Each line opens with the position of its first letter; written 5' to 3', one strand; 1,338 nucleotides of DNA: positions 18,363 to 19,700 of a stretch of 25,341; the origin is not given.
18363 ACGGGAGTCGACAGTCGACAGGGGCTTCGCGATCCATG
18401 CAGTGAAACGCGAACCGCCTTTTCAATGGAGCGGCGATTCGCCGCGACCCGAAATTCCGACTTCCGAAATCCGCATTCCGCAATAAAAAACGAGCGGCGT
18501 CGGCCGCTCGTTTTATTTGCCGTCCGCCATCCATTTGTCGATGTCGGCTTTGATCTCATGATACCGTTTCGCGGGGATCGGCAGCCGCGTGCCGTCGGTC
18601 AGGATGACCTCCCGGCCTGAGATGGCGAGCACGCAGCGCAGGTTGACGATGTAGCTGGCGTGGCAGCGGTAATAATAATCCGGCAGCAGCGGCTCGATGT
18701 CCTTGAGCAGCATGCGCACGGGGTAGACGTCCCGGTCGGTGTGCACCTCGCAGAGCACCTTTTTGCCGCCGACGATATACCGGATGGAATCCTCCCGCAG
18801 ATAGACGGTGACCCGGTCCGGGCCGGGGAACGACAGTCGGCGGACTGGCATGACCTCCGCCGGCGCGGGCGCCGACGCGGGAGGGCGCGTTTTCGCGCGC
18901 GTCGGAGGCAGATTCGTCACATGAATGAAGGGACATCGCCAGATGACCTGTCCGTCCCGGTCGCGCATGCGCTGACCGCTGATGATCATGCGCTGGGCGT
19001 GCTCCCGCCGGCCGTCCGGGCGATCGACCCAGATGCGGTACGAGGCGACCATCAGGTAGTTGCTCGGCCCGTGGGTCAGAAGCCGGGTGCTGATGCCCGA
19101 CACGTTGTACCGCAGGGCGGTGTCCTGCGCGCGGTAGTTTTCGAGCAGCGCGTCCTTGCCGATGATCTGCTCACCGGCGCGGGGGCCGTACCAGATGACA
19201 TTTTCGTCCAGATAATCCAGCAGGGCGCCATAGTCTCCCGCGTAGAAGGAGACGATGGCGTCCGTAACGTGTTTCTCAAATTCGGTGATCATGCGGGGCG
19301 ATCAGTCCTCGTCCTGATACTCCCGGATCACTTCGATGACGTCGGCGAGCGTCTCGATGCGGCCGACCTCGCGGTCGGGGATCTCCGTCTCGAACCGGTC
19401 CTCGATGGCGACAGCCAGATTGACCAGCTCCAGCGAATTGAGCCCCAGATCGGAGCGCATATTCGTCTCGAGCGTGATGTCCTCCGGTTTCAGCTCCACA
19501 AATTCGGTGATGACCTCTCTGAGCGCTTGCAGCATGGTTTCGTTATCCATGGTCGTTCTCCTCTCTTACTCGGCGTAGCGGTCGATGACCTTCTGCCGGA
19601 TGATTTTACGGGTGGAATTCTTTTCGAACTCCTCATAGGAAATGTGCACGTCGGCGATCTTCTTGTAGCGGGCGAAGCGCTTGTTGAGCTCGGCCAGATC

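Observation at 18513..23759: NRPS-like fatty-acid-amide operon with a built-in hydrolase and ligand-sensing regulator (MBL-C-A-T-SnoaL/LytTR)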

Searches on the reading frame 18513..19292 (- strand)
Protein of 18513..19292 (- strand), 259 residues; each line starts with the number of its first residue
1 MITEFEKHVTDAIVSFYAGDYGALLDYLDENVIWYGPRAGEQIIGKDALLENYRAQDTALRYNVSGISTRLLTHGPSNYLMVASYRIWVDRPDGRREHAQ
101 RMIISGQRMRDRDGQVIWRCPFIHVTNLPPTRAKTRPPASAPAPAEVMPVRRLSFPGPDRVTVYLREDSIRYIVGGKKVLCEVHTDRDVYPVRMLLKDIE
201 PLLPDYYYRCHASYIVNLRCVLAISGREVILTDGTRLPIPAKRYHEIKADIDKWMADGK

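Call 4: search_protein_families(library=pfam, proteins=[window:18513-19292:-], max_evalue=0.01)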
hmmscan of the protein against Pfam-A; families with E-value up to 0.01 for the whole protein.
window:18513-19292:- (259 aa): 3 families
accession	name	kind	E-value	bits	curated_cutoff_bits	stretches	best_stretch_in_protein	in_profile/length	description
PF04397.21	LytTR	-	1.6e-12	47.9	22.6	1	168-249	9-95/98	LytTr DNA-binding domain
PF14534.12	DUF4440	-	0.00018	22.3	25.2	1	5-75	4-68/107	Domain of unknown function (DUF4440)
PF12680.13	SnoaL_2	-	0.00086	20.3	27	1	16-98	8-85/102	SnoaL-like domain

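Call 5: search_protein_families(library=ncbifam, proteins=[window:18513-19292:-], max_evalue=0.01)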
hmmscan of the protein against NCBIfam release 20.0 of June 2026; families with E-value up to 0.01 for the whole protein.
window:18513-19292:- (259 aa): 0 families

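Call 33: find_homologous_proteins(query=window:18513-19292:-)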
Query window:18513-19292:- (259 aa): 14 proteins with E <= 0.001 among 1033 candidates.
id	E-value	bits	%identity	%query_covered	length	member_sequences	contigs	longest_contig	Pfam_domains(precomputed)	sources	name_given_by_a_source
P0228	3.6e-175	599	100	100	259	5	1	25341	PF04397.22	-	-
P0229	3.4e-72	261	47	98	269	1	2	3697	PF04397.22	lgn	-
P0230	1.2e-71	259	47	99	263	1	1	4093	PF04397.22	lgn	-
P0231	1.6e-71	259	44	99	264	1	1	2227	PF04397.22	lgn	-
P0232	2.8e-71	258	44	99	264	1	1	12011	PF04397.22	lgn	-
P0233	8.2e-71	257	43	99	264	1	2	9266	PF04397.22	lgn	-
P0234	2.8e-70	255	43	98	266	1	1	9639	PF04397.22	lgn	-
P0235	1.8e-69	252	44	98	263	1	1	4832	PF04397.22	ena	-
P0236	9.4e-69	250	45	99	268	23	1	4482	PF04397.22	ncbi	ncbi:MAG: LytR/AlgR family response regulator transcription factor [Acutalibacteraceae bacterium]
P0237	3.7e-67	245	45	99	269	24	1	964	PF04397.22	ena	-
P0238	6.1e-67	244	43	99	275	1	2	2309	PF04397.22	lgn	-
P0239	1.4e-66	243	45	99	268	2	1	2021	PF04397.22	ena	-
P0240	2.3e-66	242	42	100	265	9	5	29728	PF04397.22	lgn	-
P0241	2.3e-51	193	38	98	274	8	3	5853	PF04397.22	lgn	-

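Call 34: find_encoding_contigs(protein=P0240, flank=7000, max_places=2)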
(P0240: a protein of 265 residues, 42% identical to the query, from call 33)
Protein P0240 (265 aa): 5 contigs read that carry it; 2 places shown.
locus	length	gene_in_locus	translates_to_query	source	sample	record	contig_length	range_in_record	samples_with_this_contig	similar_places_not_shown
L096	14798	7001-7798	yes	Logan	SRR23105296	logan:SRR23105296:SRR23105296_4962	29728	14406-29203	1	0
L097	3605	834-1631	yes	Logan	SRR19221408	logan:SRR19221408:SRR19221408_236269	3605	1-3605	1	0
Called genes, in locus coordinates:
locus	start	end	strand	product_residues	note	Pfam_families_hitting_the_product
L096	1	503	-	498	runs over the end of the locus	PF00512:HisKA, PF02518:HATPase_c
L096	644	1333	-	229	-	PF00072:Response_reg, PF00486:Trans_reg_C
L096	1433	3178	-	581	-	PF03485:Arg_tRNA_synt_N, PF00750:tRNA-synt_1d, PF01406:tRNA-synt_1e (faint), PF05746:DALR_1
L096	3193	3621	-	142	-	PF09148:DUF1934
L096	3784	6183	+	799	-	PF14498:Glyco_hyd_65N_2, PF22124:Glyco_hydro_95_cat, PF21307:Glyco_hydro_95_C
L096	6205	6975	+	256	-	PF23441:SDR, PF00106:adh_short, PF08659:KR, PF13561:adh_short_C2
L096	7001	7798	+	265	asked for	PF04397:LytTR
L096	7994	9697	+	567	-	PF00501:AMP-binding, PF13193:AMP-binding_C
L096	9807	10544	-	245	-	PF00165:HTH_AraC (weak), PF12833:HTH_18, PF00165:HTH_AraC (weak)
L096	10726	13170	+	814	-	PF00933:Glyco_hydro_3, PF01915:Glyco_hydro_3_C, PF14310:Fn3-like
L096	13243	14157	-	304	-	PF02129:Peptidase_S15 (faint), PF00561:Abhydrolase_1, PF12146:Hydrolase_4, PF12697:Abhydrolase_6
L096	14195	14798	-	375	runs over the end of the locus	?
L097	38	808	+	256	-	PF23441:SDR (weak), PF00106:adh_short, PF08659:KR, PF13561:adh_short_C2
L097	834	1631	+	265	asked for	PF04397:LytTR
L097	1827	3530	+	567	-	PF00501:AMP-binding, PF13193:AMP-binding_C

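Call 35: find_encoding_contigs(protein=P0232, flank=7000, max_places=1)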
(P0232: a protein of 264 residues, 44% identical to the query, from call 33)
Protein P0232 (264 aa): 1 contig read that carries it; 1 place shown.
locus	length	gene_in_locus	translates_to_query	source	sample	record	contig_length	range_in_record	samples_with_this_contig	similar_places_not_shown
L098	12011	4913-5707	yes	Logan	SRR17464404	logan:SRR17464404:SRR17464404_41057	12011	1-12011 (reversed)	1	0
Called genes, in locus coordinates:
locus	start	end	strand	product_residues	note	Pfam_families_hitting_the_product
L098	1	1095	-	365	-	?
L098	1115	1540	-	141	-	PF09148:DUF1934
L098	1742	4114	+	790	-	PF14498:Glyco_hyd_65N_2, PF22124:Glyco_hydro_95_cat, PF21307:Glyco_hydro_95_C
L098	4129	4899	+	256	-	PF00106:adh_short, PF01370:Epimerase (weak), PF02719:Polysacc_synt_2 (weak), PF08659:KR, PF13561:adh_short_C2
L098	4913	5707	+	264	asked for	PF04397:LytTR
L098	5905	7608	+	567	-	PF00501:AMP-binding, PF13193:AMP-binding_C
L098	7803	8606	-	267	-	PF00106:adh_short, PF01370:Epimerase (weak), PF08659:KR, PF23441:SDR (weak), PF13561:adh_short_C2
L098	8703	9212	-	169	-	-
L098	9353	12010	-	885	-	?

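Call 36: find_encoding_contigs(protein=P0234, flank=7000, max_places=1)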
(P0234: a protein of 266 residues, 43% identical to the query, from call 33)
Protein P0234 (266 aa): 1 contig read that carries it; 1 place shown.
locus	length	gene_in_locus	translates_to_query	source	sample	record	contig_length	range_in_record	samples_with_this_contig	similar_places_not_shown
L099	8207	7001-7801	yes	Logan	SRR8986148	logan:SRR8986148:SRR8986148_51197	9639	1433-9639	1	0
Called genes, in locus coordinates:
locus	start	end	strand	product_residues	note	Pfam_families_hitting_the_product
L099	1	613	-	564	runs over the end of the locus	PF00149:Metallophos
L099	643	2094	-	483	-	PF02386:TrkH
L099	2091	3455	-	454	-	PF00070:Pyr_redox (faint), PF01266:DAO (faint), PF01488:Shikimate_DH (faint), PF02254:TrkA_N, PF07992:Pyr_redox_2 (weak), PF02080:TrkA_C, PF02254:TrkA_N, PF02080:TrkA_C (weak), +6 more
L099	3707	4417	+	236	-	PF08241:Methyltransf_11, PF13649:Methyltransf_25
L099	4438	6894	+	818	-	PF01074:Glyco_hydro_38N, PF09261:Alpha-mann_mid, PF07748:Glyco_hydro_38C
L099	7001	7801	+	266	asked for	PF04397:LytTR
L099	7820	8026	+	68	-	PF12797:Fer4_2 (faint), PF13237:Fer4_10 (weak), PF14697:Fer4_21 (faint), PF13183:Fer4_8 (faint), PF12838:Fer4_7, PF13187:Fer4_9, PF00037:Fer4 (weak), PF12837:Fer4_6 (weak)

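Call 37: find_encoding_contigs(protein=P0241, flank=7000, max_places=1)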
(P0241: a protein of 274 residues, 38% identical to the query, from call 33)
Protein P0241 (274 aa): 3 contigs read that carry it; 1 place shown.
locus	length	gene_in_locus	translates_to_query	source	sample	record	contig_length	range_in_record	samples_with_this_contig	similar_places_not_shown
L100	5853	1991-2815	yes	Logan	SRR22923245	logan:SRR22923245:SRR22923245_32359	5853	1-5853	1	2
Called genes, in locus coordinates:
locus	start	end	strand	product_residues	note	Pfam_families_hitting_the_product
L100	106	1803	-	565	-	PF00501:AMP-binding, PF13193:AMP-binding_C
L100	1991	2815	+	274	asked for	PF04397:LytTR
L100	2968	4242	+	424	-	PF00709:Adenylsucc_synt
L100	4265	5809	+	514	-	PF00117:GATase, PF07722:Peptidase_C26, PF02540:NAD_synthase (weak), PF00958:GMP_synt_C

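Call 63: predict_structure(alignment_id=A3)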
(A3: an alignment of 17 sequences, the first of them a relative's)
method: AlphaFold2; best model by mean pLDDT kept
length: 259 residues; sequences in the alignment: 17
mean_pLDDT: 85.6   pTM: 0.77
mean pLDDT of the five models: 85.6, 84.9, 84.0, 83.4, 81.9
residues with pLDDT >= 90: 141; 70-90: 92; 50-70: 9; < 50: 17
segments of 3 or more residues with pLDDT < 50: 132-148
pLDDT, mean of each block of 10 residues (from residue 1): 81 87 88 87 91 75 88 91 90 82 93 89 88 44 46 90 92 88 92 94 94 95 92 94 93 85
secondary structure, 60 per line:
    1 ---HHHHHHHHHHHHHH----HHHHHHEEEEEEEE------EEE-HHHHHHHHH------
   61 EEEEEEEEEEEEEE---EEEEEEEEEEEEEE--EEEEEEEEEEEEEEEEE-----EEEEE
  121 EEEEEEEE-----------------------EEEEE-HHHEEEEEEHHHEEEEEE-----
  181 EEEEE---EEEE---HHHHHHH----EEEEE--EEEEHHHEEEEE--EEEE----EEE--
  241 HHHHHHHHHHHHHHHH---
elements in order: H4-17 H22-27 E28-35 E42-44 H46-54 E61-74 E78-91 E94-110 E116-128 E152-156 E161-166 E170-175 E181-185 E189-192 H196-202 E207-211 E214-217 E221-225 E228-231 E236-238 H241-256

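Call 67: fold_search(model_id=the predicted structure, library=pdb)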
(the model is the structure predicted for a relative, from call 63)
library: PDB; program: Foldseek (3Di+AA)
matches with E <= 10: 1145; with E <= 0.001: 219
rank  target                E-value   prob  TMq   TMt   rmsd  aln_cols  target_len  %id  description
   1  4xqn_A                3.3e-06  1.00  0.34  0.85   1.9        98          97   20  Crystal structure of AgrA LytTR domain in complex with promoters (released 2016-04-06)
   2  4xqj_A                5.4e-06  1.00  0.34  0.84   2.0       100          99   21  Crystal structure of AgrA LytTR domain in complex with promoters (released 2016-04-06)
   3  5ig0                  6.3e-06  1.00  0.39  0.71   3.3       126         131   13  Crystal structure of S. rosetta CaMKII hub (released 2016-03-23)
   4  4xqj_D                6.7e-06  1.00  0.34  0.85   1.9        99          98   21  Crystal structure of AgrA LytTR domain in complex with promoters (released 2016-04-06)
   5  3bs1_A                7.9e-06  1.00  0.35  0.81   2.5       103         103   20  Structure of the Staphylococcus aureus AgrA LytTR Domain Bound to DNA Reveals a Beta Fold with a Novel Mode of Binding (released 2008-04-08)
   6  8uso_C                8.8e-06  1.00  0.40  0.25   4.8       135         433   16  Full-length human CaMKII delta holoenzyme (released 2024-03-27)
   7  3d6w_A                1.3e-05  1.00  0.33  0.73   2.8       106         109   22  LytTr DNA-binding domain of putative methyl-accepting/DNA response regulator from Bacillus cereus. (released 2008-07-15)
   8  6of8_D                1.3e-05  1.00  0.41  0.75   3.1       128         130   16  Structure of Thr354Asn, Glu355Gln, Thr412Asn, Ile414Met, Ile464His, and Phe467Met mutant human CamKII-alpha hub domain (released 2019-04-17)
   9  4g4k_B                1.5e-05  1.00  0.34  0.82   2.1       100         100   20  Structure of the Staphylococcus aureus AgrA LytTR Domain (released 2012-12-19)
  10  6w4o_B                1.5e-05  1.00  0.40  0.77   3.1       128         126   17  CaMKII alpha-30 Cryo-EM reconstruction (released 2020-07-15)
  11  5ig3_B                1.5e-05  1.00  0.40  0.76   3.1       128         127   17  Crystal structure of the human CaMKII-alpha hub (released 2016-03-23)
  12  7rec_D                1.6e-05  1.00  0.37  0.69   3.8       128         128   16  Structure of Thr354Asn, Glu355Gln, Thr412Asn, Ile414Met, Ile464His, and Phe467Met mutant human CaMKII alpha hub bound  (released 2021-07-21)
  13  2w2c_L                1.7e-05  1.00  0.39  0.72   3.1       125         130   14  STRUCTURE OF THE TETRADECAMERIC OLIGOMERISATION DOMAIN OF CALCIUM- CALMODULIN DEPENDENT PROTEIN KINASE II DELTA (released 2008-12-23)
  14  4cbv_C                1.8e-05  1.00  0.34  0.35   3.2       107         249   16  X-ray structure of full-length ComE from Streptococcus pneumoniae. (released 2014-02-12)
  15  3b8l_B                1.8e-05  1.00  0.36  0.60   4.5       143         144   15  CRYSTAL STRUCTURE OF A PUTATIVE AROMATIC RING HYDROXYLASE (SARO_3538) FROM NOVOSPHINGOBIUM AROMATICIVORANS DSM AT 1.75 (released 2007-11-27)
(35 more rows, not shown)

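Call 75: search_protein_families(library=ncbifam, proteins=[L096:7994-9697:+, L096:6205-6975:+, L100:106-1803:-], max_evalue=1e-10)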
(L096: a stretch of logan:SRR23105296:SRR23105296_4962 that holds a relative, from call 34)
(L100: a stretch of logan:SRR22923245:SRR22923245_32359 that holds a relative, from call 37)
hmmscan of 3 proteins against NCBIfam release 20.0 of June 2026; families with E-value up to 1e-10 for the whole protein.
L096:7994-9697:+ (567 aa): 93 families (the best 25 are shown)
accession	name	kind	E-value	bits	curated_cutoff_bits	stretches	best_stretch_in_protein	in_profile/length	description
NF004837.0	PRK06187.1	subfamily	4.2e-72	243.1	476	1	31-558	19-520/531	long-chain-fatty-acid--CoA ligase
NF006181.0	PRK08314.1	subfamily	1.8e-70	237.8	705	1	37-560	41-554/563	long-chain-fatty-acid--CoA ligase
NF004114.0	PRK05605.1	equivalog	1.6e-68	231.4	766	1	21-552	35-561/575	long-chain-fatty-acid--CoA ligase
NF005463.0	PRK07059.1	subfamily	6.8e-65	219.5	869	1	38-551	41-547/557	long-chain-fatty-acid--CoA ligase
NF004229.0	PRK05677.1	subfamily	4e-62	210.5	879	1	37-552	41-547/563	long-chain-fatty-acid--CoA ligase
NF005702.0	PRK07514.1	subfamily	4.9e-62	209.9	558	1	187-554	145-494/506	malonyl-CoA synthase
NF005714.0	PRK07529.1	subfamily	1.8e-61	208.3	632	1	49-558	67-574/640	acyl-CoA synthetase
NF006523.0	PRK08974.1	equivalog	2.9e-61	207.3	884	1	56-555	59-548/561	long-chain-fatty-acid--CoA ligase FadD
NF052269.1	Staph_lig_FadD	equivalog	3.8e-57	193.7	650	1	178-561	129-494/499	long-chain-fatty-acid--CoA ligase FadD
NF005220.0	PRK06710.1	equivalog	8e-57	192.6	1116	1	31-556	35-549/563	long-chain-fatty-acid--CoA ligase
NF005307.0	PRK06839.1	equivalog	2.8e-55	187.9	748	1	53-558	35-491/496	o-succinylbenzoate--CoA ligase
NF006442.0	PRK08751.1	equivalog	8.2e-54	182.9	1023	1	54-552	59-550/560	long-chain fatty acid--CoA ligase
NF005801.1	PRK07656.1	equivalog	9.9e-54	182.8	657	1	53-551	34-494/500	FadD3 family acyl-CoA ligase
NF009139.0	PRK12492.1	equivalog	1.9e-52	178.5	1018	1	26-551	30-553/562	long-chain-fatty-acid--CoA ligase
NF009233.0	PRK12583.1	subfamily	1.6e-49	168.8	832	1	53-560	53-550/558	fatty acid CoA ligase family protein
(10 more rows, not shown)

L096:6205-6975:+ (256 aa): 218 families (the best 25 are shown)
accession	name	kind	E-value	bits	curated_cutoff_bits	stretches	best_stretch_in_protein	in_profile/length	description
NF006070.0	PRK08213.1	subfamily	1.8e-63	214.5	279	1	5-254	8-257/259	gluconate 5-dehydrogenase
NF005559.1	PRK07231.1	subfamily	7.3e-59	199.3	215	1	7-253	2-247/249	glucose 1-dehydrogenase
NF005309.0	PRK06841.1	subfamily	9.7e-58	195.6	286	1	2-254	8-253/255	GolD/DthD family dehydrogenase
NF006693.0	PRK09242.1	equivalog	2.9e-57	193.8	328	1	6-254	7-254/258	SDR family oxidoreductase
NF004198.0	PRK05653.1-3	equivalog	8.3e-57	192.5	296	1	7-253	5-246/248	3-oxoacyl-ACP reductase FabG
TIGR01830.1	3oxo_ACP_reduc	equivalog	1.4e-56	191.9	297.75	1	12-253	1-238/239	3-oxoacyl-[acyl-carrier-protein] reductase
NF052558.1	MBtsdlDhBudC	equivalog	2.9e-56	190.8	270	1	8-255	2-243/250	meso-2,3-butanediol dehydrogenase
NF009466.0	PRK12826.1-2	subfamily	3.4e-55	187.2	222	1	10-255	4-246/248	3-oxoacyl-ACP reductase FabG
TIGR01832.1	kduD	equivalog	1.2e-54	185.5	338.85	1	6-253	2-245/248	2-dehydro-3-deoxy-D-gluconate 5-dehydrogenase KduD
NF004791.0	PRK06138.1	equivalog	1.9e-54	184.6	312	1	6-254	2-250/252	SDR family oxidoreductase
NF005390.0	PRK06935.1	equivalog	3.7e-53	180.5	369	1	5-253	11-255/258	2-dehydro-3-deoxy-D-gluconate 5-dehydrogenase KduD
NF005488.0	PRK07097.1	equivalog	7.2e-53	179.4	369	1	4-253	5-257/266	gluconate 5-dehydrogenase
NF005983.0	PRK08085.1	equivalog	8.1e-53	179.6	408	1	5-254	5-251/254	gluconate 5-dehydrogenase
NF005067.0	PRK06484.1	equivalog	2.1e-52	178.3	713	1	7-255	7-253/524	short chain dehydrogenase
NF005711.0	PRK07523.1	subfamily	9.8e-52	176.1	413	1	5-255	6-253/255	SDR family oxidoreductase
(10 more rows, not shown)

L100:106-1803:- (565 aa): 95 families (the best 25 are shown)
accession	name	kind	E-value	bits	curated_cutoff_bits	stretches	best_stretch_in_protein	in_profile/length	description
NF004837.0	PRK06187.1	subfamily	3.5e-75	253.3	476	1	26-552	10-514/531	long-chain-fatty-acid--CoA ligase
NF006181.0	PRK08314.1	subfamily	3.6e-67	226.9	705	1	38-559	38-553/563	long-chain-fatty-acid--CoA ligase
NF005463.0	PRK07059.1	subfamily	2.2e-66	224.4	869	1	20-551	19-547/557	long-chain-fatty-acid--CoA ligase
NF004114.0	PRK05605.1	equivalog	2.5e-60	204.4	766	1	26-556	36-565/575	long-chain-fatty-acid--CoA ligase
NF006523.0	PRK08974.1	equivalog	7.3e-58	196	884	1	19-551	18-544/561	long-chain-fatty-acid--CoA ligase FadD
NF005714.0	PRK07529.1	subfamily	9e-56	189.5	632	1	51-552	65-568/640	acyl-CoA synthetase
NF004229.0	PRK05677.1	subfamily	4.1e-55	187.3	879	1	27-551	27-546/563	long-chain-fatty-acid--CoA ligase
NF052269.1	Staph_lig_FadD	equivalog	4e-54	183.8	650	1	200-558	151-491/499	long-chain-fatty-acid--CoA ligase FadD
TIGR01923.1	menE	equivalog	4e-50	171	330.15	1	53-552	3-438/442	o-succinylbenzoate--CoA ligase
NF005702.0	PRK07514.1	subfamily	9.8e-50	169.3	558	1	51-552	31-492/506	malonyl-CoA synthase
NF005307.0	PRK06839.1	equivalog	1.1e-49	169.5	748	1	42-557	20-490/496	o-succinylbenzoate--CoA ligase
NF002966.0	PRK03640.1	equivalog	4.9e-49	167.2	556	1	162-552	104-472/483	o-succinylbenzoate--CoA ligase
NF009139.0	PRK12492.1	equivalog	6.5e-49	166.8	1018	1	19-551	19-553/562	long-chain-fatty-acid--CoA ligase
NF005801.1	PRK07656.1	equivalog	1.6e-48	165.6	657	1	33-551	10-494/500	FadD3 family acyl-CoA ligase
NF006442.0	PRK08751.1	equivalog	2.4e-48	164.8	1023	1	35-551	36-549/560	long-chain fatty acid--CoA ligase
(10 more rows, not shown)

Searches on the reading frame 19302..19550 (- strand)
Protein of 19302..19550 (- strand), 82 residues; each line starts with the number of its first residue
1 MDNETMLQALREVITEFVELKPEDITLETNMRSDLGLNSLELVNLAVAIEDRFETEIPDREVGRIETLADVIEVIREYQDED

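Call 4: search_protein_families(library=pfam, proteins=[window:19302-19550:-], max_evalue=0.01)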
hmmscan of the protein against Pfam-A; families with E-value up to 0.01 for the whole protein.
window:19302-19550:- (82 aa): 2 families
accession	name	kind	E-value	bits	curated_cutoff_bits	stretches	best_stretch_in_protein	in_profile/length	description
PF00550.31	PP-binding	-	3.3e-13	50.1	20.8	1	8-74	1-66/67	Phosphopantetheine attachment site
PF23297.2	ACP_SdgA_C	-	0.0021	18.6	27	1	5-77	10-81/95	Highly reducing polyketide synthase sdgA, C-terminal ACP domain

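Call 5: search_protein_families(library=ncbifam, proteins=[window:19302-19550:-], max_evalue=0.01)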
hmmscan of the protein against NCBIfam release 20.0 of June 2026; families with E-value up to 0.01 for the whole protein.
window:19302-19550:- (82 aa): 17 families
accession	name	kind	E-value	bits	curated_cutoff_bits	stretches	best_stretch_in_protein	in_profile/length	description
NF002148.0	PRK00982.1-2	subfamily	1.3e-17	63.3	71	1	4-78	3-77/79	acyl carrier protein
TIGR00517.1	acyl_carrier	equivalog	4e-16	58.7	70.45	1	5-78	3-76/77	acyl carrier protein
NF002150.0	PRK00982.1-4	subfamily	1.6e-15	57.1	66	1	1-79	1-79/80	acyl carrier protein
NF002147.0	PRK00982.1-1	equivalog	2.5e-15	56.1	84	1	2-80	4-82/83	acyl carrier protein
NF040636.1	AcpM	exception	3.2e-14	52.7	146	1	3-81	3-81/93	meromycolate extension acyl carrier protein AcpM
NF002149.0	PRK00982.1-3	equivalog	9.9e-14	51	106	1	8-77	6-75/78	acyl carrier protein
NF009104.0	PRK12449.1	equivalog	1.2e-13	50.7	70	1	1-76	1-76/80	acyl carrier protein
NF002151.0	PRK00982.1-5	equivalog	7.6e-12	45.2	92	1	8-78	6-76/78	acyl carrier protein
NF058660.1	cispen_ACP_AmcB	equivalog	2.5e-10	40.4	80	1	12-79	8-79/80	cispentacin biosynthesis acyl carrier protein AmcB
NF003757.0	PRK05350.1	equivalog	3.3e-10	40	65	1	1-79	2-80/83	acyl carrier protein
NF005480.0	PRK07081.1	equivalog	2.7e-08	33.6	72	1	7-77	2-78/83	acyl carrier protein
NF006031.0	PRK08172.1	equivalog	3.7e-08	33.9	76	1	9-77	8-76/82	acyl carrier protein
NF005079.0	PRK06508.1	equivalog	1.5e-05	25.3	83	1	8-58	6-56/93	acyl carrier protein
NF005798.0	PRK07639.1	equivalog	0.00029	21.2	100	1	1-64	1-65/91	petrobactin biosynthesis protein AsbD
NF004533.0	PRK05883.1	equivalog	0.00034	20.4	72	1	4-74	22-92/100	acyl carrier protein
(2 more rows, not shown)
